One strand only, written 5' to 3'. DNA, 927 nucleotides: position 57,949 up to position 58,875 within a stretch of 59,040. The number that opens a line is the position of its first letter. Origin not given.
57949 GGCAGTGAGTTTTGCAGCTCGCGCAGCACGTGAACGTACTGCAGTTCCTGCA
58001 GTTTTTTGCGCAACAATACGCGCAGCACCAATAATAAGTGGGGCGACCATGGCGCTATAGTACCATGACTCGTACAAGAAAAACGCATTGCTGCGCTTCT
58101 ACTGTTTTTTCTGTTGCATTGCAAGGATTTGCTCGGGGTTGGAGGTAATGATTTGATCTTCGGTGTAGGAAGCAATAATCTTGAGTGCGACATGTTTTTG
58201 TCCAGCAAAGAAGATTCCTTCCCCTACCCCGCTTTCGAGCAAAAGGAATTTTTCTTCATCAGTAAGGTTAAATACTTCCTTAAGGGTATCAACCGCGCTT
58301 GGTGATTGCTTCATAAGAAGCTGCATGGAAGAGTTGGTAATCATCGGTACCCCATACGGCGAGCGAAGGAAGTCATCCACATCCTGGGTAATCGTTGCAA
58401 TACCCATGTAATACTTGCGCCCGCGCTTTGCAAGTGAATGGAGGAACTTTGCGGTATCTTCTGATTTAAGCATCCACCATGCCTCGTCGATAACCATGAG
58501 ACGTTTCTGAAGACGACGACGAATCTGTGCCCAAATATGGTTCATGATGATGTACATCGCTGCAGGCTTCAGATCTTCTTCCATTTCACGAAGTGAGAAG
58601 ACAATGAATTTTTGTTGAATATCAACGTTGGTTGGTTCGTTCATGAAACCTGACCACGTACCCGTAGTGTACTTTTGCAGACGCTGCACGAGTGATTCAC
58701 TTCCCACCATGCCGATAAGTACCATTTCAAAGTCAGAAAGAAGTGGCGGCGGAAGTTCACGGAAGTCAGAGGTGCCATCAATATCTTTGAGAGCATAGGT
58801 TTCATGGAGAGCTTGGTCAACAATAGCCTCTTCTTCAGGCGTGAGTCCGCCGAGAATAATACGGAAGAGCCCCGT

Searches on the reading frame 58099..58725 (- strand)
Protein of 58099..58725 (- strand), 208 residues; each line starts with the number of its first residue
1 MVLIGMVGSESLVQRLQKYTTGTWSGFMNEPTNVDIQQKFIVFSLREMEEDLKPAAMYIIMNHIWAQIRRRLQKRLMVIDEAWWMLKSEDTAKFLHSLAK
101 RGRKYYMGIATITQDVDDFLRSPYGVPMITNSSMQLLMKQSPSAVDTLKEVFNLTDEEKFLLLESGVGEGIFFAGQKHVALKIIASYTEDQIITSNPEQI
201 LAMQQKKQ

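Call 80: find_encoding_contigs(protein=window:58099-58725:-, flank=10000, max_places=1)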
Protein window:58099-58725:- (208 aa): no gene with exactly this product is on record in the collection.
